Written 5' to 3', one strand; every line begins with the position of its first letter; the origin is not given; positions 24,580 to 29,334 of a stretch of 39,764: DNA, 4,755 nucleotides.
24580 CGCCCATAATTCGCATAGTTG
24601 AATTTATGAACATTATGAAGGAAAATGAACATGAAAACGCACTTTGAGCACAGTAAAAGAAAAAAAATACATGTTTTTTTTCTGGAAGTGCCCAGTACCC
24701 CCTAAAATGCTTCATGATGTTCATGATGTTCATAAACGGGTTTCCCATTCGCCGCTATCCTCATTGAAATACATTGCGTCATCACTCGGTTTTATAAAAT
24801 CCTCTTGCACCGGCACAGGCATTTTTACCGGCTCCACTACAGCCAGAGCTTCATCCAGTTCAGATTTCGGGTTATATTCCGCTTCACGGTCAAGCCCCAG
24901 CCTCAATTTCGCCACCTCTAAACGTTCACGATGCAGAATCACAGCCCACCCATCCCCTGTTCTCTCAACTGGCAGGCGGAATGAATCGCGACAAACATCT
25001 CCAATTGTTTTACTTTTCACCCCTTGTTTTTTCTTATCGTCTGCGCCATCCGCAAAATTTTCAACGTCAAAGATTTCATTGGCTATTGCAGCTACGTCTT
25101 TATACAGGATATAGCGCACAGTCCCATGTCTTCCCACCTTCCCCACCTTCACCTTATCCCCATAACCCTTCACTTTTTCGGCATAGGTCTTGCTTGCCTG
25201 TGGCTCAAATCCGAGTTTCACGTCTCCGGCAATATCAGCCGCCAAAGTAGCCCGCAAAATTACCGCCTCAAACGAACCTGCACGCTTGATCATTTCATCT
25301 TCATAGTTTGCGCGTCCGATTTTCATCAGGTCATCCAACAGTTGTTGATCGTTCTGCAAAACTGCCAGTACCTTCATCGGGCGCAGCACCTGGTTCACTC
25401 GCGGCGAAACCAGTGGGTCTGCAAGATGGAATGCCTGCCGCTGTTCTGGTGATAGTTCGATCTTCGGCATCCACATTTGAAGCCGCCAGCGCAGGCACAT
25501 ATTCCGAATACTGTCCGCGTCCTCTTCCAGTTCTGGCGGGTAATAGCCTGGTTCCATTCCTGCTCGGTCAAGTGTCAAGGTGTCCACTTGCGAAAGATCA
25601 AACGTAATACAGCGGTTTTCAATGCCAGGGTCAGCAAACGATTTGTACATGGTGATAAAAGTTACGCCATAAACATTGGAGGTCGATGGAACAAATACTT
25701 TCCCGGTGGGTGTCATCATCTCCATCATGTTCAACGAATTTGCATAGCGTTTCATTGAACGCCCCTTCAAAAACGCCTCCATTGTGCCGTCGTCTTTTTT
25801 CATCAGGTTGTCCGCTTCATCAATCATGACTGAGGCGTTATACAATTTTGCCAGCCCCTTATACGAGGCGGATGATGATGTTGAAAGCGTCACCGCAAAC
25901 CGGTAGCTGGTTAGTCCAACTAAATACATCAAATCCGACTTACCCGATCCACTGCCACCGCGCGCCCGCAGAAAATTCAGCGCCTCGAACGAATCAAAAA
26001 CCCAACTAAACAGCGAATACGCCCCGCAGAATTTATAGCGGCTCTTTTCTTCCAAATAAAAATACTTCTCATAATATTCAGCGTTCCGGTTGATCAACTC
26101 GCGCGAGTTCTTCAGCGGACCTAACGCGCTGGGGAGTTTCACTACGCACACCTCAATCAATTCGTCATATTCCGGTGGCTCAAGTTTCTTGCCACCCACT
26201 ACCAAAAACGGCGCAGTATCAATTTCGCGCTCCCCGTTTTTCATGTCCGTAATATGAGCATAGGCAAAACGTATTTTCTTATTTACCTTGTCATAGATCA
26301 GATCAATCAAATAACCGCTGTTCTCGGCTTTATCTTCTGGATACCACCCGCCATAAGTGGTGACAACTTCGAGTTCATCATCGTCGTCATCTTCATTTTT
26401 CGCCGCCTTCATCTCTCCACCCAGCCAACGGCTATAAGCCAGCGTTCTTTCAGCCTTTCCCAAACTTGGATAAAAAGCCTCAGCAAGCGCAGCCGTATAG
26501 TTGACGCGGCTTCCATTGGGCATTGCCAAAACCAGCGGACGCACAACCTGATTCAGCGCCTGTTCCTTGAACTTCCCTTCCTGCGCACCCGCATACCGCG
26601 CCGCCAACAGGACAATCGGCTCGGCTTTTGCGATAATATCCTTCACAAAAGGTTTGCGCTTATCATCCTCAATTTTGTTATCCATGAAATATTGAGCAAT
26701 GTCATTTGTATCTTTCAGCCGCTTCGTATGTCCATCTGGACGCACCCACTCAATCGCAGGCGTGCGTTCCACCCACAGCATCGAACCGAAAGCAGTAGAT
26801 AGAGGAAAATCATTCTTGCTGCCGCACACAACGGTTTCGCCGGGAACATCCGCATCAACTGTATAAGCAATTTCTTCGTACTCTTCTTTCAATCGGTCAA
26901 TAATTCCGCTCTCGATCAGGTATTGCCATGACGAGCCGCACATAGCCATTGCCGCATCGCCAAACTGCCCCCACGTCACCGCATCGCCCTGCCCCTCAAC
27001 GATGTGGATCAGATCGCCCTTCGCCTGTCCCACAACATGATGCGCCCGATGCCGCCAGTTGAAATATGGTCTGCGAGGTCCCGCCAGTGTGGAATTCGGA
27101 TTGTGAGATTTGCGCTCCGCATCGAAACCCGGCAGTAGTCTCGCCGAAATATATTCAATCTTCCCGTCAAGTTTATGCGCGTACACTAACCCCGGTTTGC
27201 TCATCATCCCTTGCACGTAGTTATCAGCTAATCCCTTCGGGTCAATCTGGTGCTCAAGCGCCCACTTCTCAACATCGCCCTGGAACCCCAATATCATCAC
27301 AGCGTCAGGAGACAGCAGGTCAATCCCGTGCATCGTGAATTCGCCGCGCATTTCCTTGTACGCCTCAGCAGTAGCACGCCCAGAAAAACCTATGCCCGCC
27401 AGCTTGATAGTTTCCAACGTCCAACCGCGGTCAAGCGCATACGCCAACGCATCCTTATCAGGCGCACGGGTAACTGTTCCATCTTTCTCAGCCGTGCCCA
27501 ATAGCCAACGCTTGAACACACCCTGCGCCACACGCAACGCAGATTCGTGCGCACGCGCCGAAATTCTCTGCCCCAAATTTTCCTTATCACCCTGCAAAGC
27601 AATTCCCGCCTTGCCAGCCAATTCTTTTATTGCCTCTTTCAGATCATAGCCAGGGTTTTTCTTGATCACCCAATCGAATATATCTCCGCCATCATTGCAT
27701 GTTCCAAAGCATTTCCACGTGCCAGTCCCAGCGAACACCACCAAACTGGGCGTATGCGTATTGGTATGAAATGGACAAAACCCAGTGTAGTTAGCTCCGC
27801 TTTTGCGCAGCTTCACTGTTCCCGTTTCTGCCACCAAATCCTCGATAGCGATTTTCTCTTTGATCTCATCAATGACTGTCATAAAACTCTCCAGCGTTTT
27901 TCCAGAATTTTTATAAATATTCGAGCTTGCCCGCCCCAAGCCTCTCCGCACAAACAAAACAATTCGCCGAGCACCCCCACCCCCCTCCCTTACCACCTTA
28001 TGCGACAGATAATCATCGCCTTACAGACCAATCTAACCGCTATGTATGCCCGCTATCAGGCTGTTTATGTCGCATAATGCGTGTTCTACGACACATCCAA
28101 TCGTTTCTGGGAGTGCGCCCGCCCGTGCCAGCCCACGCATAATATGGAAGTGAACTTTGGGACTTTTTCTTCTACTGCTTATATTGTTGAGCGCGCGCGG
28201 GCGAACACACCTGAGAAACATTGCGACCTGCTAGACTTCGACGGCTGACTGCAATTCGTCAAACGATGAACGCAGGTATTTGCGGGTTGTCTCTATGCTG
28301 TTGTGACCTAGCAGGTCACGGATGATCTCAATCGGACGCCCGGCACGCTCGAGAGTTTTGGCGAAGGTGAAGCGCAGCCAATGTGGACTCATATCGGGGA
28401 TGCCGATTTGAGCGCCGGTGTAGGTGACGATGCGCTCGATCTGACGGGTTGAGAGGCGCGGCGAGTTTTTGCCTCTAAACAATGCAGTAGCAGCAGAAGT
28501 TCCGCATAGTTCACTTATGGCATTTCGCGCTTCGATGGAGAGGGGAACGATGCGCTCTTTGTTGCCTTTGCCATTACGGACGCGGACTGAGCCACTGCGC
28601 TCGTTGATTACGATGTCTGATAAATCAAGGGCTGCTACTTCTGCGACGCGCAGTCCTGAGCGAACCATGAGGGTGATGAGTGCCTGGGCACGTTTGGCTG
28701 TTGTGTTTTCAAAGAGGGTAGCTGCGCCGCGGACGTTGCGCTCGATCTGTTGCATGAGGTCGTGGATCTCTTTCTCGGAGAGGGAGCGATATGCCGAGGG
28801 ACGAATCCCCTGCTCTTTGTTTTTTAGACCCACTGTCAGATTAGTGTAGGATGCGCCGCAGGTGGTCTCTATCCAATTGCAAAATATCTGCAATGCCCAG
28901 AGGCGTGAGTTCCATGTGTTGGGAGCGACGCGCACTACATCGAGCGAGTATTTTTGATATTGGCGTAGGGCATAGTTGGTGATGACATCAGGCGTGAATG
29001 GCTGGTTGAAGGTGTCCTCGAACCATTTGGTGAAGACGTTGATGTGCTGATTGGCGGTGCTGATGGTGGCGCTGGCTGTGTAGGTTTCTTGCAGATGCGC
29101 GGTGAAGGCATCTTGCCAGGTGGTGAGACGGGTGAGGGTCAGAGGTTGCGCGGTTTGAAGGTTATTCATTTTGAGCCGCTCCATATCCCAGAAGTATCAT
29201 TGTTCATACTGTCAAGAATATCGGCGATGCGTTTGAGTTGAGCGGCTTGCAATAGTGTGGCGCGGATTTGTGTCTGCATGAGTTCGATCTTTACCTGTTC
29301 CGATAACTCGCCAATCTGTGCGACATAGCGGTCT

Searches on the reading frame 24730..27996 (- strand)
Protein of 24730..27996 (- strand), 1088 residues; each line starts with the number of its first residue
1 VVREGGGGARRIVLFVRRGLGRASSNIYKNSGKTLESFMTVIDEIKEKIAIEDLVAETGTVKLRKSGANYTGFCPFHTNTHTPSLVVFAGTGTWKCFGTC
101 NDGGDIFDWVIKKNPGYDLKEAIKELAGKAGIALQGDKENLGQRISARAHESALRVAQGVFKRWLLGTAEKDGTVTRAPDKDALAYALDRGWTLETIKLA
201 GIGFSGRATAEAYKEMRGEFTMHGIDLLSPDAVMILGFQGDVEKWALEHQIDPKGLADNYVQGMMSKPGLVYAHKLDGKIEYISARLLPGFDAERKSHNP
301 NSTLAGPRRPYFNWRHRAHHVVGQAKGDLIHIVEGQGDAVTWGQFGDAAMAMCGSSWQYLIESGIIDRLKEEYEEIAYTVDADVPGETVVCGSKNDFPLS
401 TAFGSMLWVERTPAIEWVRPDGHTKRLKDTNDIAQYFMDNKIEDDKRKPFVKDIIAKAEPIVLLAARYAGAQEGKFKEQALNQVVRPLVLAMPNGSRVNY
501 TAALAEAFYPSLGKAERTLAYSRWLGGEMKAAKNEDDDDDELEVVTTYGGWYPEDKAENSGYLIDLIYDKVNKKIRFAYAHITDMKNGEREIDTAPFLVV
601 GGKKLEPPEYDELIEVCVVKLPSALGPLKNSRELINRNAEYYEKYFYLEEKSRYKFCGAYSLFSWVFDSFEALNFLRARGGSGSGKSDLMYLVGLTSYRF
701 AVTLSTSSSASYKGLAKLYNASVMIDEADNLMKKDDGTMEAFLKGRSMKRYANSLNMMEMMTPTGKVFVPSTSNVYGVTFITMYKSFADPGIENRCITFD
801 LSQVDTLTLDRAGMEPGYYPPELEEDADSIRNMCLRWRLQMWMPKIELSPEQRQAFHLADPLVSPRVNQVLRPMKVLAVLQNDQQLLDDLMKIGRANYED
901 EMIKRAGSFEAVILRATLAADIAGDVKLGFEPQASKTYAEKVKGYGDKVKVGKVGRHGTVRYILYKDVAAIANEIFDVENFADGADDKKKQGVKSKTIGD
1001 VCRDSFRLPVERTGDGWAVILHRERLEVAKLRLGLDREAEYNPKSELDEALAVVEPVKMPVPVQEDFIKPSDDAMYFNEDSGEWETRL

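Call 8: search_protein_families(library=phrogs, proteins=[window:24730-27996:-], max_evalue=0.001)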
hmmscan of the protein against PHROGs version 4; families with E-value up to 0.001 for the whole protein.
window:24730-27996:- (1088 aa): 5 families
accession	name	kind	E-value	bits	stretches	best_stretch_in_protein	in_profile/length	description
phrog_6444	-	DNA, RNA and nucleotide metabolism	1.9e-20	74.2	1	40-208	8-164/577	DNA primase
phrog_47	-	DNA, RNA and nucleotide metabolism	4.7e-17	62.8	1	42-358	23-263/947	DNA primase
phrog_18097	-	DNA, RNA and nucleotide metabolism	5.2e-14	53.3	1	43-127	8-87/199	DNA primase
phrog_5311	-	DNA, RNA and nucleotide metabolism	8.4e-08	31.9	1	63-114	90-144/692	helicase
phrog_510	-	DNA, RNA and nucleotide metabolism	2.9e-06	27.3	1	64-156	38-138/667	DNA primase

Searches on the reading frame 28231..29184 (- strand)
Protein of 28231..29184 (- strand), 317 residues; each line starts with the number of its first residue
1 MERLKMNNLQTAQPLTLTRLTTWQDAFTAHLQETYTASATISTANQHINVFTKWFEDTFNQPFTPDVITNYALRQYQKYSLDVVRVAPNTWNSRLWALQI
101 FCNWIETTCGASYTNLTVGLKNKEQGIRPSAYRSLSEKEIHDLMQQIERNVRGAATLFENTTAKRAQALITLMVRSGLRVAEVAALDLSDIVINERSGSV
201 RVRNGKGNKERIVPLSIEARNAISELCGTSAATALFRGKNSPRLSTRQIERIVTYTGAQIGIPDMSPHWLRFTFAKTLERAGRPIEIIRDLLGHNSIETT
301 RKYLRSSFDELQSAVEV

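Call 8: search_protein_families(library=phrogs, proteins=[window:28231-29184:-], max_evalue=0.001)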
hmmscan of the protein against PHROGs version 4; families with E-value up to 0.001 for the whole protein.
window:28231-29184:- (317 aa): 4 families
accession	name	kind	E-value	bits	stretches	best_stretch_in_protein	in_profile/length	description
phrog_216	-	integration and excision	1.4e-30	107.5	1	137-316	58-234/301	integrase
phrog_1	-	integration and excision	2e-30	107.6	1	45-316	191-445/611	integrase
phrog_7269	-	integration and excision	2.2e-06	28.5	1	241-315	5-78/89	integrase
phrog_23271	-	unknown function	5.9e-06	27.2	1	265-311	9-54/67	-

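Call 9: search_protein_families(library=ncbifam, proteins=[window:28231-29184:-], max_evalue=0.01)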
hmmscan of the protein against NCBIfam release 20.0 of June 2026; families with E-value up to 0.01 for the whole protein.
window:28231-29184:- (317 aa): 13 families
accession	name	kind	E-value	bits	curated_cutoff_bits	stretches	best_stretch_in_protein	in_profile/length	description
NF040815.2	recomb_XerA_Arch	equivalog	2.8e-41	141.8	220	1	26-313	2-261/263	site-specific tyrosine recombinase/integron integrase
TIGR02224.1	recomb_XerC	equivalog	5.6e-39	134.3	335.15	1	26-314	2-285/295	tyrosine recombinase XerC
NF001399.0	PRK00283.1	subfamily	5.3e-32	111.2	279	1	27-315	12-292/300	tyrosine recombinase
TIGR02225.1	recomb_XerD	equivalog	4.9e-30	104.9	329.6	1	27-313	3-281/290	site-specific tyrosine recombinase XerD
NF002331.0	PRK01287.1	subfamily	1.9e-20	73.2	371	1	16-313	22-319/365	site-specific tyrosine recombinase XerC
NF003462.0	PRK05084.1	equivalog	1e-19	70.5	267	1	155-316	186-354/360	tyrosine recombinase XerS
TIGR02249.1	integrase_gron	subfamily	8.8e-15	54.9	265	2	157-225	110-175/315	integron integrase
NF007371.0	PRK09871.1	subfamily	5.7e-14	52.1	222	1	158-306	20-174/198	tyrosine-type DNA invertase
NF007370.0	PRK09870.1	subfamily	7.3e-09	35.5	221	1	160-306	28-179/200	tyrosine-type DNA invertase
NF011946.0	PRK15417.1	equivalog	1.5e-08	34.2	435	1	258-304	266-313/337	integron integrase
NF040693.1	recomb_GmtY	equivalog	1.2e-07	31.4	340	1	265-314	391-440/441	gamma-mobile-trio recombinase GmtY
NF002685.0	PRK02436.1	equivalog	4.3e-06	26.7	178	1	135-304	83-244/245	site-specific tyrosine recombinase XerD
NF041502.1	integrase_1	equivalog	0.0014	17.5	350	0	27-197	36-197/484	site-specific integrase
